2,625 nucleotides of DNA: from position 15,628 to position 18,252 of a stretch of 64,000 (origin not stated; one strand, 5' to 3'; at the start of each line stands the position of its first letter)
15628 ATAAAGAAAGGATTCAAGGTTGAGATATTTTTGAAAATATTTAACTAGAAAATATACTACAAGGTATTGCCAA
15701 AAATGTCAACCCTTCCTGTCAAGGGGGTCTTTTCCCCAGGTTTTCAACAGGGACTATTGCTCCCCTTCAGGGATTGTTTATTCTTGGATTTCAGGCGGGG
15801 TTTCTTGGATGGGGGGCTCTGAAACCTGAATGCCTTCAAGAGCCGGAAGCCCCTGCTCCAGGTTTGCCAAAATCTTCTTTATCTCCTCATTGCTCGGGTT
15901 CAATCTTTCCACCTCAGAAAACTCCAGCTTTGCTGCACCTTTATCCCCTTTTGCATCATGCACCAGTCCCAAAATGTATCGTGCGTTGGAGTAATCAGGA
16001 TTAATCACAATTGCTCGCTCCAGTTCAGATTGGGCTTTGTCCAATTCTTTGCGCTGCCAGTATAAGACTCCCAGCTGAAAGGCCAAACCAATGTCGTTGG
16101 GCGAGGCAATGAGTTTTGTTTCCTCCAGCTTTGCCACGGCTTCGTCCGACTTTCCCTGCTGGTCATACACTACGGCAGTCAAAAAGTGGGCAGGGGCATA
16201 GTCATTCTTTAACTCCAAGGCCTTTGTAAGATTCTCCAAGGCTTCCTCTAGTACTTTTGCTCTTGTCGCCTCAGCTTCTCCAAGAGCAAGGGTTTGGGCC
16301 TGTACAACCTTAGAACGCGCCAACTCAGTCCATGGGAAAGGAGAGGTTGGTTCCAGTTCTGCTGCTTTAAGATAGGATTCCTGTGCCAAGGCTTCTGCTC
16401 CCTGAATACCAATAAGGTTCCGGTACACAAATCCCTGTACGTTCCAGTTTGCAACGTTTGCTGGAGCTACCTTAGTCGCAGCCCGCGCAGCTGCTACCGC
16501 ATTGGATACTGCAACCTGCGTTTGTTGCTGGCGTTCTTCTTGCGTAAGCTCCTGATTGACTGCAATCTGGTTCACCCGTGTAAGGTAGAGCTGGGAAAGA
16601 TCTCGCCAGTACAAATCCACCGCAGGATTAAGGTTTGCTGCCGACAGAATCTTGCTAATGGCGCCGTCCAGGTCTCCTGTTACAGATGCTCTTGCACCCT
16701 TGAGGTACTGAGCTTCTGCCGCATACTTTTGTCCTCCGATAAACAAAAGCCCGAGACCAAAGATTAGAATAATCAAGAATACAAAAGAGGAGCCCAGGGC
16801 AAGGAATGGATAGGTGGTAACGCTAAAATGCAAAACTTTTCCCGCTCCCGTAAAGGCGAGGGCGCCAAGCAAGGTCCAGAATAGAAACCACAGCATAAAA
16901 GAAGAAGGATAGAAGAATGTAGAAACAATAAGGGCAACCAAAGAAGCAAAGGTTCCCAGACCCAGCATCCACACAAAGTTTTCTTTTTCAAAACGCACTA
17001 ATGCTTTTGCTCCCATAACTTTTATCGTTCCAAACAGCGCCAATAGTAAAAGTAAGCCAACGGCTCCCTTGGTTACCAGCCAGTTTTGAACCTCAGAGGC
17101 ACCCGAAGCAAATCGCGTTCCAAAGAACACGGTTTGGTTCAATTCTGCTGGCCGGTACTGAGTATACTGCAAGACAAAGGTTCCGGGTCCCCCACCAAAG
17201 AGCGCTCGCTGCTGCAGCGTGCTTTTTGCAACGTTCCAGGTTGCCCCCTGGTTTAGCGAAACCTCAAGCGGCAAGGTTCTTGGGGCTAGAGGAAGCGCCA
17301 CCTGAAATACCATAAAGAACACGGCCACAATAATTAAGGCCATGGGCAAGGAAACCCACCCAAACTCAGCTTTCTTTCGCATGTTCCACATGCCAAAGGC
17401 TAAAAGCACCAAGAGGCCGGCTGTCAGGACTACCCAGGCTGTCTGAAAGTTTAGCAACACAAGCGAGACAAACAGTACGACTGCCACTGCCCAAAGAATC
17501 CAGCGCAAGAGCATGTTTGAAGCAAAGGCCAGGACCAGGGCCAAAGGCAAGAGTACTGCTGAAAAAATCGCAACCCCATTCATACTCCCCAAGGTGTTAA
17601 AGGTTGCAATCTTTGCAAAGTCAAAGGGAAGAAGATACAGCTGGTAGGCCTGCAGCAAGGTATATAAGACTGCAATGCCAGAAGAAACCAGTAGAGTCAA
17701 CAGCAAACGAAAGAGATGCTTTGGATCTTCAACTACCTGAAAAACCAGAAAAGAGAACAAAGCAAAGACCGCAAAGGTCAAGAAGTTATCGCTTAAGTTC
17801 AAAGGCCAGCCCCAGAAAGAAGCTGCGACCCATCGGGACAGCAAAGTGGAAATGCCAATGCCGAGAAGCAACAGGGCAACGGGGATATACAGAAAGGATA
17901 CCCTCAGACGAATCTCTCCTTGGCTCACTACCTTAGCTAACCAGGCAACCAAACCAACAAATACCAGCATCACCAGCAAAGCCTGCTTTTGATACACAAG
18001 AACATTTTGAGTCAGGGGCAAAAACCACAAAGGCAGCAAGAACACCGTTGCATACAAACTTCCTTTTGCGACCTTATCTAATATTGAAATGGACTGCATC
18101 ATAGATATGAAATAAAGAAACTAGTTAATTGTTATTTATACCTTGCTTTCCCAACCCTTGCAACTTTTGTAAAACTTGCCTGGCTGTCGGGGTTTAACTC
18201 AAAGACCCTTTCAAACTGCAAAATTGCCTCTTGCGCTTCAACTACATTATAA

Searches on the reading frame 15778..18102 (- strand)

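Call 81: search_protein_families(library=pfam, proteins=[window:15778-18102:-], max_evalue=0.001)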
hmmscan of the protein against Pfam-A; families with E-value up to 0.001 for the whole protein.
window:15778-18102:- (774 aa): 10 families
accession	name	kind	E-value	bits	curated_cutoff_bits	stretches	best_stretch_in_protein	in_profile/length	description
PF07719.23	TPR_2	-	4.7e-13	48.6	27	0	675-704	5-34/34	Tetratricopeptide repeat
PF13431.12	TPR_17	-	3.8e-12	45.9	24.4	0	626-656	3-33/34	Tetratricopeptide repeat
PF13414.12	TPR_11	-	1.8e-11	44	26.8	2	618-650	10-42/42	TPR repeat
PF14559.12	TPR_19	-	4.1e-10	40.3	25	2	648-706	3-60/68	Tetratricopeptide repeat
PF13181.12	TPR_8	-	9.6e-10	38.3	25.7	0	675-704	5-34/34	Tetratricopeptide repeat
PF00515.34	TPR_1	-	1.8e-08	34.3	27.8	0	676-704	6-34/34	Tetratricopeptide repeat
PF13432.12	TPR_16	-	7.1e-07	30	32.7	0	676-738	2-64/65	Tetratricopeptide repeat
PF13428.12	TPR_14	-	3.2e-06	27.7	23.5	0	674-712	4-42/44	Tetratricopeptide repeat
PF13424.12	TPR_12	-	5.9e-06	26.8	30.1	0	603-661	4-70/77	Tetratricopeptide repeat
PF13174.12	TPR_6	-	0.00025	21.9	26.3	0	638-661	2-25/33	Tetratricopeptide repeat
